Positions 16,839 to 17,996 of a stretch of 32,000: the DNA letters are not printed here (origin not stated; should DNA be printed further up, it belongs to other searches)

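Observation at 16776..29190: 12.4-kb same-strand module joining three signalling proteins to two ATP-grasp ligases, a four-domain ABC exporter and a tiny zinc-ribbon protein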

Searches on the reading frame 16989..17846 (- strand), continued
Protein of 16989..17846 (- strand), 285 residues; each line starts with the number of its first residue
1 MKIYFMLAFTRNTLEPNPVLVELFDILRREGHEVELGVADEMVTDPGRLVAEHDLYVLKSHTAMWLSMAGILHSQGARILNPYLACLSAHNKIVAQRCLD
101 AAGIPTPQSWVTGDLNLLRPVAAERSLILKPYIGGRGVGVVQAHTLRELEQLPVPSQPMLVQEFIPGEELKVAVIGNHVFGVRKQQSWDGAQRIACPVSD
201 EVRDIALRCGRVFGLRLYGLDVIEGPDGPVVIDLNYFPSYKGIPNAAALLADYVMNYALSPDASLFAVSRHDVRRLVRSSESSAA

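Call 24: search_solved_structures(query=A1, max_evalue=1e-11, show_alignments=5)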
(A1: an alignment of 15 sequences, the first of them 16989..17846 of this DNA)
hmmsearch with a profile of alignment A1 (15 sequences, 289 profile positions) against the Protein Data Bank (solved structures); distinct sequences matched with E-value up to 1e-11: 6.
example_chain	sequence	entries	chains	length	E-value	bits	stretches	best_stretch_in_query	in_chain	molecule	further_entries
7qys_A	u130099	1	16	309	5.7e-22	80.9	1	80-264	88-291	Probable alpha-L-glutamate ligase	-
7qyr_A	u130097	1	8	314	3.7e-21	78.3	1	80-262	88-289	Probable alpha-L-glutamate ligase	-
5zct_A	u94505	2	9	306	3.1e-20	75.2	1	76-262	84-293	Ribosomal protein S6--L-glutamate ligase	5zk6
4iwx_A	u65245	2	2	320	3.8e-20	74.9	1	76-262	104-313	Ribosomal protein S6 modification protein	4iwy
7drm_A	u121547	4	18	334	1.4e-13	53.4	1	97-246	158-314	ATP-grasp domain-containing protein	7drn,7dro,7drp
3vpb_A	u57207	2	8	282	2.2e-12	49.5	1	66-258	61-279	Putative acetylornithine deacetylase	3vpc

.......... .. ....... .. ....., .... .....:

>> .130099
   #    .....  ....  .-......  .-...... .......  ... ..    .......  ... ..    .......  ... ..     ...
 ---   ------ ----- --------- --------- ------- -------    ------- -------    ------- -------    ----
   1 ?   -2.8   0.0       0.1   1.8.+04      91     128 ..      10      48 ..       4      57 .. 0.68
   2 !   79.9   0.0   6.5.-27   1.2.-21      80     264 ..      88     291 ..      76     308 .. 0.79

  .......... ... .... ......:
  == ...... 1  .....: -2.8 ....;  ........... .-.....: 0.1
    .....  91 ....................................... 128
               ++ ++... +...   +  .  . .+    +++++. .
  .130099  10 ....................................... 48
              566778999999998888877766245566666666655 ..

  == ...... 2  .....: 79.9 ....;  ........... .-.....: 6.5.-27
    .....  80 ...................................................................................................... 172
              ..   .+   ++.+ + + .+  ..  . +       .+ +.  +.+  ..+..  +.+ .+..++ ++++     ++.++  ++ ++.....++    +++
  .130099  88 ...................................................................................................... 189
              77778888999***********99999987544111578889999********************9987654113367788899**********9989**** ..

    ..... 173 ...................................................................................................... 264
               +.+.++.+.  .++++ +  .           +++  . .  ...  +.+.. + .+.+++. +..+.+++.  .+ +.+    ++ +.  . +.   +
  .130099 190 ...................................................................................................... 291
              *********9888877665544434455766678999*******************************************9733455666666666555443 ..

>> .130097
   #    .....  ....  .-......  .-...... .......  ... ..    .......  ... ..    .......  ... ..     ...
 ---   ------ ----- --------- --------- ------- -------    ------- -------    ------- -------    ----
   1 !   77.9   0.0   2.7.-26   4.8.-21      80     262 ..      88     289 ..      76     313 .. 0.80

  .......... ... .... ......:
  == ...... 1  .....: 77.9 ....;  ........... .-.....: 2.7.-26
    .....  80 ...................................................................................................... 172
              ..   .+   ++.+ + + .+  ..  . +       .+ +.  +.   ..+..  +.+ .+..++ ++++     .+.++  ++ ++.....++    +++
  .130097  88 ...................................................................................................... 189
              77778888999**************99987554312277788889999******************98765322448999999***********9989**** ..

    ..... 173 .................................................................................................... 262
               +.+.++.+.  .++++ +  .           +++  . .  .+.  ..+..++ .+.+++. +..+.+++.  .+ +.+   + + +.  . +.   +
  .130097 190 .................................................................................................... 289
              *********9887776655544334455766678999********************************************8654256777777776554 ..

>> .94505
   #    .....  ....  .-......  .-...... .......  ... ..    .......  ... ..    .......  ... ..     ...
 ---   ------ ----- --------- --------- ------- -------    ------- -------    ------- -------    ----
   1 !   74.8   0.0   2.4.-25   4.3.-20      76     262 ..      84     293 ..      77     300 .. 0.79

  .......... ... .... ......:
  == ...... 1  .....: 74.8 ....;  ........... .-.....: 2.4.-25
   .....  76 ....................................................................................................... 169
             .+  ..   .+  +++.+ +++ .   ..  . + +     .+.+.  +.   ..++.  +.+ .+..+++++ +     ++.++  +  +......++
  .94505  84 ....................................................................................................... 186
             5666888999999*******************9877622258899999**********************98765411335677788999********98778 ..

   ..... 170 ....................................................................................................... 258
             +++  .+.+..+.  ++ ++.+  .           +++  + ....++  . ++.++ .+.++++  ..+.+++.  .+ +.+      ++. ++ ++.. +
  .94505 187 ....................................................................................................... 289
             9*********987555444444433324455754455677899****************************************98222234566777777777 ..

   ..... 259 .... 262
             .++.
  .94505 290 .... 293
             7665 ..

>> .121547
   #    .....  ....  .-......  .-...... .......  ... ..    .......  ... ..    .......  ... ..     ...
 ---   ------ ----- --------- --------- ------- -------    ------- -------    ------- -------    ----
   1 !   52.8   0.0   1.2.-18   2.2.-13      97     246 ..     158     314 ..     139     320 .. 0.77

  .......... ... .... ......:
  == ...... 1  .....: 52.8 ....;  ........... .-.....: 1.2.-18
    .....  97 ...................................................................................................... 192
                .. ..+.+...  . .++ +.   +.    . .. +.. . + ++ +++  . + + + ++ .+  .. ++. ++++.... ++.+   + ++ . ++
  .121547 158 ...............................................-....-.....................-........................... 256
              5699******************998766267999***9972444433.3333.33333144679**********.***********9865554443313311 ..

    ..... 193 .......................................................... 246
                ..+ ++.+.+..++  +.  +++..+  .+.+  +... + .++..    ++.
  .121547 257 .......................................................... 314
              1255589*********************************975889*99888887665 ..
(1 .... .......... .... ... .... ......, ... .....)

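Call 43: predict_structure(alignment_id=A2)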
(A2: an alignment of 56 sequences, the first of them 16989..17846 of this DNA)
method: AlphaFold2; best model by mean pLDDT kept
length: 285 residues; sequences in the alignment: 56
mean_pLDDT: 89.3   pTM: 0.86
mean pLDDT of the five models: 89.3, 89.0, 87.7, 87.7, 87.1
residues with pLDDT >= 90: 217; 70-90: 35; 50-70: 25; < 50: 8
segments of 3 or more residues with pLDDT < 50: 279-285
pLDDT, mean of each block of 10 residues (from residue 1): 88 78 98 89 80 94 90 93 93 96 97 96 96 79 96 94 96 98 91 95 98 96 95 95 97 95 57 52 46
secondary structure, 60 per line:
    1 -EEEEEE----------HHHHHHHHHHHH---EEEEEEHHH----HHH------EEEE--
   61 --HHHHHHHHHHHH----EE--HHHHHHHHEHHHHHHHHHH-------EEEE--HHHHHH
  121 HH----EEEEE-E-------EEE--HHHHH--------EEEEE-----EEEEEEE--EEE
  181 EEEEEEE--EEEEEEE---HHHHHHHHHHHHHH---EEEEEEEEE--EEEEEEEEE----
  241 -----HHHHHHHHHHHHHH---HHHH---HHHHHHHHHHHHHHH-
elements in order: E2-7 H18-29 E33-38 E55-58 H63-74 H83-90 H92-101 E109-112 H115-122 E127-131 E141-143 H146-150 E159-163 E169-175 E178-187 E190-196 H200-213 E217-225 E228-236 H246-259 H263-266 H270-284

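Call 50: fold_search(model_id=the predicted structure, library=pdb)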
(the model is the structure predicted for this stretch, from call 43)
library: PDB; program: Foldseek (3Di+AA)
matches with E <= 10: 1582; with E <= 0.001: 477
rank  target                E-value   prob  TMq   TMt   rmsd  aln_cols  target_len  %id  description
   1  3vpb_A                1.0e-18  1.00  0.73  0.74   3.9       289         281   19  ArgX from Sulfolobus tokodaii complexed with LysW/Glu/ADP/Mg/Zn/Sulfate (released 2013-02-27)
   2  3vpb_B                1.6e-18  1.00  0.74  0.75   3.9       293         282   18  ArgX from Sulfolobus tokodaii complexed with LysW/Glu/ADP/Mg/Zn/Sulfate (released 2013-02-27)
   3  3vpc_C                4.2e-18  1.00  0.71  0.73   4.2       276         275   18  ArgX from Sulfolobus tokodaii complexed with ADP (released 2013-02-27)
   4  5k2m_A                9.0e-18  1.00  0.72  0.75   4.0       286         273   20  Bifunctional LysX/ArgX from Thermococcus kodakarensis with LysW-gamma-AAA (released 2016-09-07)
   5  3vpd_A                1.1e-17  1.00  0.73  0.74   3.8       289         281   18  LysX from Thermus thermophilus complexed with AMP-PNP (released 2013-02-27)
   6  5zct_A                2.0e-17  1.00  0.69  0.68   4.5       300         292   20  The crystal structure of the poly-alpha-L-glutamate peptides synthetase RimK at 2.05 angstrom resolution. (released 2018-07-25)
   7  5zk6                  2.3e-17  1.00  0.70  0.69   5.1       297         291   21  Crystal structure of RimK complexed with RpsF (released 2019-03-27)
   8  3vpd_B                3.1e-17  1.00  0.73  0.77   3.5       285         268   18  LysX from Thermus thermophilus complexed with AMP-PNP (released 2013-02-27)
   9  5k2m_H                3.5e-17  1.00  0.71  0.74   4.0       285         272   21  Bifunctional LysX/ArgX from Thermococcus kodakarensis with LysW-gamma-AAA (released 2016-09-07)
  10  5zct_C                3.9e-17  1.00  0.68  0.67   5.7       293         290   21  The crystal structure of the poly-alpha-L-glutamate peptides synthetase RimK at 2.05 angstrom resolution. (released 2018-07-25)
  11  7dro_E                5.2e-17  1.00  0.64  0.62   4.8       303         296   21  Structure of ATP-grasp ligase PsnB complexed with minimal precursor (released 2021-09-08)
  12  4iwx                  5.6e-17  1.00  0.69  0.68   4.5       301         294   21  Rimk structure at 2.85A (released 2013-05-08)
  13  7dro_C                6.6e-17  1.00  0.63  0.59   5.3       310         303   21  Structure of ATP-grasp ligase PsnB complexed with minimal precursor (released 2021-09-08)
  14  7drm_A                1.1e-16  1.00  0.65  0.60   5.2       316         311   20  Structure of ATP-grasp ligase PsnB complexed with minimal precursor, Mg, and ADP (released 2021-09-08)
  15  7qys_J                1.1e-16  1.00  0.71  0.71   4.4       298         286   21  Crystal structure of RimK from Pseudomonas syringae DC3000 (released 2022-10-05)
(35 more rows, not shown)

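Call 52: search_protein_families(library=pfam, proteins=[L044:6890-7981:-, L051:13009-14136:+, L007:5236-6414:+, L005:8621-9295:-, L005:9444-9770:+, L010:11139-12368:+, L072:2645-3688:+, L065:3631-4506:+, L019:3217-3465:+], max_evalue=0.001)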
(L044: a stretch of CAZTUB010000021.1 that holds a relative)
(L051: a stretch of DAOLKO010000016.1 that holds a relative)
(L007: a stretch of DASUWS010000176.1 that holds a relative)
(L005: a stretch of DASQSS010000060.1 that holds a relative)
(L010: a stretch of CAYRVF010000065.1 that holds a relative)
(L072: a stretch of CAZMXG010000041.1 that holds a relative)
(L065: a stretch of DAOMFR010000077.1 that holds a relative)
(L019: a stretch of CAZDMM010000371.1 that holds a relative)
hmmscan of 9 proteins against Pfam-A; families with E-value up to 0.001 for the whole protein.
L044:6890-7981:- (363 aa): 0 families

L051:13009-14136:+ (375 aa): 0 families

L007:5236-6414:+ (392 aa): 0 families

L005:8621-9295:- (224 aa): 2 families
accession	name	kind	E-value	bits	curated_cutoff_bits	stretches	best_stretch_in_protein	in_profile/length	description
PF13302.13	Acetyltransf_3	-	7.5e-18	66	25.4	1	71-204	7-138/138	Acetyltransferase (GNAT) domain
PF00583.31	Acetyltransf_1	-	2.3e-08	34.7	20.7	1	105-203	16-116/116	Acetyltransferase (GNAT) family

L005:9444-9770:+ (108 aa): 0 families

L010:11139-12368:+ (409 aa): 3 families
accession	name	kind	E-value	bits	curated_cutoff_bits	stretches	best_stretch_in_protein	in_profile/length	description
PF13515.12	FUSC_2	-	1.4e-12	48.3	25.6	1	41-158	6-125/126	Fusaric acid resistance protein-like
PF06081.17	ArAE_1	-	1.1e-07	32.5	22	1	27-114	8-94/141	Aromatic acid exporter family member 1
PF04632.18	FUSC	-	3.1e-05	23.3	30.9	0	153-350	139-328/660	Fusaric acid resistance protein family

L072:2645-3688:+ (347 aa): 1 family
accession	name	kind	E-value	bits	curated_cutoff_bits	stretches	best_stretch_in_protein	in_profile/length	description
PF03544.19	TonB_C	-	2.3e-14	54.1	24.6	1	254-329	3-79/79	Gram-negative bacterial TonB protein C-terminal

L065:3631-4506:+ (291 aa): 2 families
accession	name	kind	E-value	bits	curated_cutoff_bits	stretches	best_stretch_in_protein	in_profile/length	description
PF00149.33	Metallophos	-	1.9e-16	61.5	21.5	1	66-229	2-190/191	Calcineurin-like phosphoesterase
PF12850.12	Metallophos_2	-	3.1e-07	31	27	1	66-229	2-118/154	Calcineurin-like phosphoesterase superfamily domain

L019:3217-3465:+ (82 aa): 0 families
